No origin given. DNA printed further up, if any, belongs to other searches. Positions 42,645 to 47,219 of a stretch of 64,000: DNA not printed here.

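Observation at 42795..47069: Giant single-chain double-activase fused to a dehydratase-like acceptor, function unknown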

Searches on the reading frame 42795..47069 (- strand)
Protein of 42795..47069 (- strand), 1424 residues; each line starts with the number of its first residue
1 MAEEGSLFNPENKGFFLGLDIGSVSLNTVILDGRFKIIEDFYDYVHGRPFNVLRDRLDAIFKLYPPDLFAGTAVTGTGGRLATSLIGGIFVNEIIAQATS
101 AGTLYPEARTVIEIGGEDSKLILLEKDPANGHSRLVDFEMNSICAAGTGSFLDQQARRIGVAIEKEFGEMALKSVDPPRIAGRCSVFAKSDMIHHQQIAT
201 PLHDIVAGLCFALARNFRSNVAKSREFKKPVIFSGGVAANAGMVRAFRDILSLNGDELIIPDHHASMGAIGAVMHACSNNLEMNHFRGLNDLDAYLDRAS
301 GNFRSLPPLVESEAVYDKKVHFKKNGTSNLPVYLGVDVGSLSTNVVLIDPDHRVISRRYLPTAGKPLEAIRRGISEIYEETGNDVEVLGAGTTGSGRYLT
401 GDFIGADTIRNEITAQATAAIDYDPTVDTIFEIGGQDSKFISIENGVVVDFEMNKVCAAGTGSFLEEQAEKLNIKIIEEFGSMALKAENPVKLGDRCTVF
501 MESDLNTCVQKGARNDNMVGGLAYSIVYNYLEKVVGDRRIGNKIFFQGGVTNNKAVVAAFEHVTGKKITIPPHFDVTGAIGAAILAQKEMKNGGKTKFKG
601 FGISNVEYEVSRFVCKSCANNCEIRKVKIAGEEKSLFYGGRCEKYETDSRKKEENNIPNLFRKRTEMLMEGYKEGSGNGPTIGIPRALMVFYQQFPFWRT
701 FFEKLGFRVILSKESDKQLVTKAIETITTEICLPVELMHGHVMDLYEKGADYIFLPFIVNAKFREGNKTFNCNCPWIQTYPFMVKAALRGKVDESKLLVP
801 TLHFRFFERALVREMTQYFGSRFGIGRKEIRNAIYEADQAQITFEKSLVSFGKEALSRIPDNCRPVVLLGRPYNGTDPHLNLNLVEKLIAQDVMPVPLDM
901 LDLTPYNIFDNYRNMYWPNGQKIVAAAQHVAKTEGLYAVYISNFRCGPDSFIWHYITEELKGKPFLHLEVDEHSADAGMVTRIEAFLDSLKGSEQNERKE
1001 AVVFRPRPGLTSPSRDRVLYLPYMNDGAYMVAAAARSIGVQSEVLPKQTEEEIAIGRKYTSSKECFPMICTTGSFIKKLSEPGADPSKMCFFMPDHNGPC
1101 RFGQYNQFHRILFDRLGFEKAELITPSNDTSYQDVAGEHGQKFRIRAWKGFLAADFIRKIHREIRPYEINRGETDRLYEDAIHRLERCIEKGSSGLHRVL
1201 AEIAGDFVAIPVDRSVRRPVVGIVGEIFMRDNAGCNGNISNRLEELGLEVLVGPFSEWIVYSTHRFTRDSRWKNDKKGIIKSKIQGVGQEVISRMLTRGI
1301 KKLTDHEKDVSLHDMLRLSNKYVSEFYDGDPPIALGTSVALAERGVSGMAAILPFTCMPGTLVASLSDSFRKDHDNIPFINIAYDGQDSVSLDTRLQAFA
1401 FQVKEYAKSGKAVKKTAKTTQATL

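Call 4: search_protein_families(library=pfam, proteins=[window:42795-47069:-], max_evalue=0.01)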
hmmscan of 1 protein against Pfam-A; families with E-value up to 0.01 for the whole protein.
window:42795-47069:- (1424 aa): 6 families
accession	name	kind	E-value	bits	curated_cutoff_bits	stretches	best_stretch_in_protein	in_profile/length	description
PF01869.26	BcrAD_BadFG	-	1.5e-77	261.2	31.5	2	334-586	1-271/271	BadF/BadG/BcrA/BcrD ATPase family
PF09989.15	DUF2229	-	8.7e-63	212.3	29.4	1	681-901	1-218/218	CoA enzyme activase uncharacterised domain (DUF2229)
PF06050.19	HGD-D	-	2e-05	24.8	28.4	1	912-990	262-342/342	2-hydroxyglutaryl-CoA dehydratase, D-component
PF02782.22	FGGY_C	-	3.4e-05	24.1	27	0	541-586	150-194/198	FGGY family of carbohydrate kinases, C-terminal domain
PF05378.19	Hydant_A_N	-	0.004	17.3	25.2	0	334-394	2-66/176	Hydantoinase/oxoprolinase N-terminal region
PF22521.2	HypF_C_2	-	0.0069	16.6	27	0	191-261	162-227/241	Carbamoyltransferase, Kae1-like Domain, second subdomain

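Call 5: search_protein_families(library=ncbifam, proteins=[window:42795-47069:-], max_evalue=0.01)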
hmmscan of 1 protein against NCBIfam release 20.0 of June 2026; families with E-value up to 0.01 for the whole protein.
window:42795-47069:- (1424 aa): 6 families
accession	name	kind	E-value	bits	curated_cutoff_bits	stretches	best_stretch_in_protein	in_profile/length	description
TIGR00241.1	CoA_E_activ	domain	4.2e-91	304.9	125.4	2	333-585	2-248/248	acyl-CoA dehydratase activase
TIGR03286.1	methan_mark_15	hypoth_equivalog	1.5e-59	202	455.75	2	332-587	145-402/404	methanogenesis marker 15 protein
TIGR02259.1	benz_CoA_red_A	equivalog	6.7e-50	170.1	578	2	405-584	246-430/432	benzoyl-CoA reductase subunit A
TIGR02261.1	benz_CoA_red_D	equivalog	3e-34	118.4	312.85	2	335-584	5-260/262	benzoyl-CoA reductase subunit D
TIGR03192.1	benz_CoA_bzdQ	equivalog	5.5e-31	108.1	380.2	2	332-590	33-290/293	benzoyl-CoA reductase, bzd-type, subunit Q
NF009842.0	PRK13317.1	equivalog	0.00066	19.1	234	0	217-277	213-273/277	type II pantothenate kinase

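Call 7: search_solved_structures(query=window:42795-47069:-, max_evalue=0.01)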
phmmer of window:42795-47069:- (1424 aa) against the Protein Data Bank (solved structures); distinct sequences matched with E-value up to 0.01: 5.
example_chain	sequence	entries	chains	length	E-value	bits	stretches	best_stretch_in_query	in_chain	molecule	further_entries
9gai_D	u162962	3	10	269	8.1e-32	112.9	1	335-596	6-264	3-methylbenzoyl-CoA reductase alpha subunit MbdQ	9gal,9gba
1hux_A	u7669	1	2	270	3.7e-31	110.7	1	334-590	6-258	ACTIVATOR OF (R)-2-HYDROXYGLUTARYL-COA DEHYDRATASE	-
4eht_A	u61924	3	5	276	1.2e-30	109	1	16-279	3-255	Activator of 2-hydroxyisocaproyl-CoA dehydratase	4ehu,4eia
7yyl_E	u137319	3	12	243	1.6e-23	85.3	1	333-587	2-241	Putative CoA-substrate-specific enzyme activase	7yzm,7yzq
9gai_C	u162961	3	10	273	2.4e-21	78.2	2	91-257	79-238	3-methylbenzoyl-CoA reductase delta subunit MbdP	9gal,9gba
